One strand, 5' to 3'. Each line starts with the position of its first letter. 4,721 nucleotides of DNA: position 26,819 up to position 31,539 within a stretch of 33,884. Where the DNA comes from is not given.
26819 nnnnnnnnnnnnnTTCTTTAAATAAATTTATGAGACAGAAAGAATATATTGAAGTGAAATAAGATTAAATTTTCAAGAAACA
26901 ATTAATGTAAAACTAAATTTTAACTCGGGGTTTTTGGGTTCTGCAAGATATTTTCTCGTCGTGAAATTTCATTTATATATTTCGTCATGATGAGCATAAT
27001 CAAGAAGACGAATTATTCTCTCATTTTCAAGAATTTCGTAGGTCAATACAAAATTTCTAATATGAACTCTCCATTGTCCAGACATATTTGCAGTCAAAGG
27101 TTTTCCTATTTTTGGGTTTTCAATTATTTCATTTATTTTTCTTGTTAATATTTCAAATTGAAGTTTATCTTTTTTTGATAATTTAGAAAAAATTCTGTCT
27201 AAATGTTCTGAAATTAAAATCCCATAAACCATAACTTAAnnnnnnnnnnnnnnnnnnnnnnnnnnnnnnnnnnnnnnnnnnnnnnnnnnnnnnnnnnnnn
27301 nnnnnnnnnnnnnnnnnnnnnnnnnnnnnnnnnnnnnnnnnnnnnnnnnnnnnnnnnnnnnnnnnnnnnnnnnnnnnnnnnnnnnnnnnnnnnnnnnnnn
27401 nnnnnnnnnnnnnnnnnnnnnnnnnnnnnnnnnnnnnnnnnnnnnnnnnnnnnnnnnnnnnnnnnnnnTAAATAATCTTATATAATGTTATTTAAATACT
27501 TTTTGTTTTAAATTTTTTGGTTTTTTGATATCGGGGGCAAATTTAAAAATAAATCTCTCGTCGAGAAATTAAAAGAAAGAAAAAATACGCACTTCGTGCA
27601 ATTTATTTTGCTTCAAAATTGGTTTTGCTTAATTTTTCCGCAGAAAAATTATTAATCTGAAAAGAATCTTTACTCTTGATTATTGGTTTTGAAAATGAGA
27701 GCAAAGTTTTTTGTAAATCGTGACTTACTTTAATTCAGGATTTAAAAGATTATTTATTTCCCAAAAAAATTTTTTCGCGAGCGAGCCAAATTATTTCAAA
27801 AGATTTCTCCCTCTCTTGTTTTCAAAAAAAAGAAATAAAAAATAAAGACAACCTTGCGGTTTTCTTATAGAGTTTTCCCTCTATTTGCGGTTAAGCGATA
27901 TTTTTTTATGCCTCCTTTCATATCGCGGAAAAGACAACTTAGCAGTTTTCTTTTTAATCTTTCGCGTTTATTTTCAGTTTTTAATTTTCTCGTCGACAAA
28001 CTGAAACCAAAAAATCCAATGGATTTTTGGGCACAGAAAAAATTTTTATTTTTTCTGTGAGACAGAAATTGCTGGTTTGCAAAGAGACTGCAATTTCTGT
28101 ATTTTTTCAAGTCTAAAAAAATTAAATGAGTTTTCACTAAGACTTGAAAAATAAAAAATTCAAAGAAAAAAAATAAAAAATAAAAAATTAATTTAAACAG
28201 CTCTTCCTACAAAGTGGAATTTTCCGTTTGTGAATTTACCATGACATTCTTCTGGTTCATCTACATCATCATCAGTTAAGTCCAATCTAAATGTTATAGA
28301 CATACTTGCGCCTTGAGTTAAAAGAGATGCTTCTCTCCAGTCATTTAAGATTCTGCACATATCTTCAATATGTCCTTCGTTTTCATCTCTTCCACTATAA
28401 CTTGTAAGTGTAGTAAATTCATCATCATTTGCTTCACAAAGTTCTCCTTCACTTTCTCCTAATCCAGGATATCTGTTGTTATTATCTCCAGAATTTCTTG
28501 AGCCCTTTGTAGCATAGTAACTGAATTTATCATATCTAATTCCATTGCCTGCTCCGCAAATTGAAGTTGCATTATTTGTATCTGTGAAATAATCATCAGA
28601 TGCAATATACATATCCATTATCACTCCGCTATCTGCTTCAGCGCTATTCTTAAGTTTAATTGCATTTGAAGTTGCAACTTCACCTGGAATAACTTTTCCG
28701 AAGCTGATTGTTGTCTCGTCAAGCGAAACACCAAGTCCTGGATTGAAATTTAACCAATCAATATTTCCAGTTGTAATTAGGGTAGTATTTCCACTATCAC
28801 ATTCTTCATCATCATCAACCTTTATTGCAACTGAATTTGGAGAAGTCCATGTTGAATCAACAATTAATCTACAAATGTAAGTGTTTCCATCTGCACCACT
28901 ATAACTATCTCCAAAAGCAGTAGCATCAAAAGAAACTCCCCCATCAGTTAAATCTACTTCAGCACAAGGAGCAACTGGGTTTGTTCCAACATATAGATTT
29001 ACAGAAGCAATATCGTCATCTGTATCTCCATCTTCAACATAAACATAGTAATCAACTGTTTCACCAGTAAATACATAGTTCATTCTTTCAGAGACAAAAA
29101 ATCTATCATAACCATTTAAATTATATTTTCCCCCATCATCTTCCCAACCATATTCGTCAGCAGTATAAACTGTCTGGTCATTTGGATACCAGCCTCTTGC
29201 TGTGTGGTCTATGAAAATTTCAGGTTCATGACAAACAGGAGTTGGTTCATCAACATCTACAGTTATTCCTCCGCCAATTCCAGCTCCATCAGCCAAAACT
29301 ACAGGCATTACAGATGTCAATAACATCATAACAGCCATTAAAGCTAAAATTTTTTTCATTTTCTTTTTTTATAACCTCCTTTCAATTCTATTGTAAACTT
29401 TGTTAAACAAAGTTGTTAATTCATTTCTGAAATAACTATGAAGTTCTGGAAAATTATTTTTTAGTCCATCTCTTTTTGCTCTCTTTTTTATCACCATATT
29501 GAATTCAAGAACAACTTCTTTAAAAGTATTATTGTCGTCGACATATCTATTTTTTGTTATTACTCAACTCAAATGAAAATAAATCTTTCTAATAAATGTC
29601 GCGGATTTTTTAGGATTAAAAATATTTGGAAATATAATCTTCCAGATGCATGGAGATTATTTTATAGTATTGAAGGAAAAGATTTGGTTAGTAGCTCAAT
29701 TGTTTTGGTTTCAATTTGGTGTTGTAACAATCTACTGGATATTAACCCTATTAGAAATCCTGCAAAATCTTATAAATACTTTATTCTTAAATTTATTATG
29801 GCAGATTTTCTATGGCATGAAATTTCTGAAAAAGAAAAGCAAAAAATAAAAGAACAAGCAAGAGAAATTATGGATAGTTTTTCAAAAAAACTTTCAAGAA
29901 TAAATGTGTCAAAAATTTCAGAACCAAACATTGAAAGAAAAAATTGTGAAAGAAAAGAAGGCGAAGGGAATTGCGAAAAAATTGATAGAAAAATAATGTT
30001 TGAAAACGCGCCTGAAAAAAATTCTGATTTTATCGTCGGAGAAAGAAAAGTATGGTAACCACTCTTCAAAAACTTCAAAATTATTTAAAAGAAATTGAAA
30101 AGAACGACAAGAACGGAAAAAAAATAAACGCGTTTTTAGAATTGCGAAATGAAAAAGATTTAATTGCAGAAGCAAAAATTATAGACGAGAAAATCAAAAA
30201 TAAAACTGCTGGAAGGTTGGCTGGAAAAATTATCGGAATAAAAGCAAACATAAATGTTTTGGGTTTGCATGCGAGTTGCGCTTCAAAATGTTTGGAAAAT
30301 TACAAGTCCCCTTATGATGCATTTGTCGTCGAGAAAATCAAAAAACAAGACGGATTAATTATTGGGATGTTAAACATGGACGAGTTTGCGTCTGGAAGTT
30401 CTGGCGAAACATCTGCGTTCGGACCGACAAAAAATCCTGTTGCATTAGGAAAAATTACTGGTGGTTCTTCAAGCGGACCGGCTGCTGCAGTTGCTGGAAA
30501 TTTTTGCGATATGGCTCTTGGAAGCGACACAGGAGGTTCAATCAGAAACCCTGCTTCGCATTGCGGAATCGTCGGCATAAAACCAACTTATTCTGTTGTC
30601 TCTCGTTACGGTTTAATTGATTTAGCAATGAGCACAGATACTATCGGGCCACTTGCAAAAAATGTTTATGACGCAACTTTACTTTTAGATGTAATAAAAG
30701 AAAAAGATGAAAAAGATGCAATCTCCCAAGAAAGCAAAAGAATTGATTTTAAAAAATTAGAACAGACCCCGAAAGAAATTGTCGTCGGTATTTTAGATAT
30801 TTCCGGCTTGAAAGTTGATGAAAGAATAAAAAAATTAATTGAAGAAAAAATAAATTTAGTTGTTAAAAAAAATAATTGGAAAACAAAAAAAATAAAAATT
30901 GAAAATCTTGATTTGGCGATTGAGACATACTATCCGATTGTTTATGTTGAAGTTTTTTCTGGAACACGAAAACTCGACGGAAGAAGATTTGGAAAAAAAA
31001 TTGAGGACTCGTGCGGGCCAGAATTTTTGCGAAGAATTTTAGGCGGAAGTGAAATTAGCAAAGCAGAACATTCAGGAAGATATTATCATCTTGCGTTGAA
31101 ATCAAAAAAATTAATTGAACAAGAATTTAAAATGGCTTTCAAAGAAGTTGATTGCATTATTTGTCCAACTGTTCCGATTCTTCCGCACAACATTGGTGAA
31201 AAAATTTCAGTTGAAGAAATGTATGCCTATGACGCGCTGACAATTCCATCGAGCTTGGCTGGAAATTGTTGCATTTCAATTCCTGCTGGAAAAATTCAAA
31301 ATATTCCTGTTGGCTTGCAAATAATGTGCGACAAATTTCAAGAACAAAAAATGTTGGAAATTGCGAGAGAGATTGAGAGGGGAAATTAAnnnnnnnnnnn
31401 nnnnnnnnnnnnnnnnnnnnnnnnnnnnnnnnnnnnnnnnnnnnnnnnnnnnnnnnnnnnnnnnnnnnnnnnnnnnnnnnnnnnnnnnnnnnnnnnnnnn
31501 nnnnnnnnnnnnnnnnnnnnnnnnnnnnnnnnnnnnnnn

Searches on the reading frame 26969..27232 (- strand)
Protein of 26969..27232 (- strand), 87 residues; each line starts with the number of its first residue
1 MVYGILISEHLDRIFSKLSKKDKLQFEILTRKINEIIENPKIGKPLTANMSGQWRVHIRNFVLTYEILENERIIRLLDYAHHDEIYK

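Call 67: search_protein_families(library=pfam, proteins=[window:26969-27232:-], max_evalue=0.01)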
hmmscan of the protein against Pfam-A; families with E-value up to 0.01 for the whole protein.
window:26969-27232:- (87 aa): 3 families
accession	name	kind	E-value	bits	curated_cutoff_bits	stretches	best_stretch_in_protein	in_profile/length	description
PF15781.12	ParE-like_toxin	-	9.7e-09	35.5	28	1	6-87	2-84/87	ParE-like toxin of type II bacterial toxin-antitoxin system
PF05016.21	ParE_toxin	-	1.3e-08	35.7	23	1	9-86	9-89/89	ParE toxin of type II toxin-antitoxin system, parDE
PF15738.11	YafQ_toxin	-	0.0033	18.1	30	1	27-86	24-87/88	Bacterial toxin of type II toxin-antitoxin system, YafQ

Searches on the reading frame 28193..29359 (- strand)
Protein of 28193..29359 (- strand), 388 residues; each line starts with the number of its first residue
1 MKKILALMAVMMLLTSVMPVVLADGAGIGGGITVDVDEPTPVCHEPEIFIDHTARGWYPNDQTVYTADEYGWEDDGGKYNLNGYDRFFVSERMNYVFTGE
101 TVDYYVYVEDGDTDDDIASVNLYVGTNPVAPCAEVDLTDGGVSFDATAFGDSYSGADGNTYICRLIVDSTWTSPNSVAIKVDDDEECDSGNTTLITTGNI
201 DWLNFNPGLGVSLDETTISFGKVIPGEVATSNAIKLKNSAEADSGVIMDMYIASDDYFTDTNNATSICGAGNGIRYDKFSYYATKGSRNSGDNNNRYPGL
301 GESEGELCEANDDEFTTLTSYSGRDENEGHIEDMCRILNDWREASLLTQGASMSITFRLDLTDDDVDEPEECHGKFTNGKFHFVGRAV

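Call 9: search_protein_families(library=pfam, proteins=[window:28193-29359:-], max_evalue=0.001)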
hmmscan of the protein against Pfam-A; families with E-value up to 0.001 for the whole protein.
window:28193-29359:- (388 aa): 0 families

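Call 68: search_protein_families(library=ncbifam, proteins=[window:28193-29359:-], max_evalue=0.01)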
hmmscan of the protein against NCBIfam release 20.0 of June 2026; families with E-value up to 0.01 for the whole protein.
window:28193-29359:- (388 aa): 0 families

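Call 88: search_protein_families(library=phrogs, proteins=[window:28193-29359:-], max_evalue=0.001)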
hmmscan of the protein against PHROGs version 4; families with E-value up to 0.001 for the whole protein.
window:28193-29359:- (388 aa): 0 families

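Call 89: find_homologous_proteins(query=window:28193-29359:-, max_evalue=1e-10)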
Query window:28193-29359:- (388 aa): 66 proteins with E <= 1e-10 among 4893 candidates.
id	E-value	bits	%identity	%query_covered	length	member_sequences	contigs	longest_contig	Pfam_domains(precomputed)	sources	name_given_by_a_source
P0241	2.8e-263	891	100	100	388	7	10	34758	-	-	-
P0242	6.2e-190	650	75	100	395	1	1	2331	-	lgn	-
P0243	5.6e-181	620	73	100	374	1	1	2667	-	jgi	-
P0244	8.8e-136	471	58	100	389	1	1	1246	-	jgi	-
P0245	1.3e-106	375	54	92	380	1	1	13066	-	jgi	-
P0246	4.6e-104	367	52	100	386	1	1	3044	-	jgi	jgi:hypothetical protein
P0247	6.6e-103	363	51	96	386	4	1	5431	-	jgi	jgi:hypothetical protein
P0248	1.6e-102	362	49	100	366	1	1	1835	-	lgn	-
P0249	4.4e-101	357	47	100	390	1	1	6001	-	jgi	jgi:hypothetical protein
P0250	2.1e-95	338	49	100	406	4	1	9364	-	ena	-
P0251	5.4e-95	337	48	100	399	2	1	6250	-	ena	-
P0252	1.1e-94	336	48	100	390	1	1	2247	-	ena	-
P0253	2.6e-92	328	50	100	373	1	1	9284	-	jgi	-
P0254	7.1e-92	327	46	100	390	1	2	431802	-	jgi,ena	-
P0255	1.5e-91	326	49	97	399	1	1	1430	-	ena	-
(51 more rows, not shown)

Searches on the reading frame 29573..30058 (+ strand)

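Call 9: search_protein_families(library=pfam, proteins=[window:29573-30058:+], max_evalue=0.001)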
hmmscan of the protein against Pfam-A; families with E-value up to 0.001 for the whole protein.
window:29573-30058:+ (161 aa): 0 families

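Call 68: search_protein_families(library=ncbifam, proteins=[window:29573-30058:+], max_evalue=0.01)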
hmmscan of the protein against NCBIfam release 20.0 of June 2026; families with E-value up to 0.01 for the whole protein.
window:29573-30058:+ (161 aa): 4 families
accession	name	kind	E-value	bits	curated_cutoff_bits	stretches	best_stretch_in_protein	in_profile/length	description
TIGR01827.1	gatC_rel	hypoth_equivalog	1.3e-06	28.4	52.1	1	91-161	1-71/73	putative Asp-tRNA(Asn)/Glu-tRNA(Gln) amidotransferase, subunit C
NF000681.0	PRK00034.3-1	equivalog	2.7e-06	27.4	64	1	88-161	3-76/78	Asp-tRNA(Asn) amidotransferase subunit GatC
TIGR00135.1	gatC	equivalog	0.00036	20.8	47.1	1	83-156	16-88/93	Asp-tRNA(Asn)/Glu-tRNA(Gln) amidotransferase subunit GatC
NF000684.0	PRK00034.3-4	equivalog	0.0031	17.8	97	1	83-158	20-93/97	Asp-tRNA(Asn) amidotransferase subunit GatC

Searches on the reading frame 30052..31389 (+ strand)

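Call 9: search_protein_families(library=pfam, proteins=[window:30052-31389:+], max_evalue=0.001)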
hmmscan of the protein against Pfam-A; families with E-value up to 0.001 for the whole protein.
window:30052-31389:+ (445 aa): 1 family
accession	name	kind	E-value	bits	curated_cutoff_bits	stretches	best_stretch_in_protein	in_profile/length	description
PF01425.27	Amidase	-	7.7e-112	375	27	1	11-435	6-445/445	Amidase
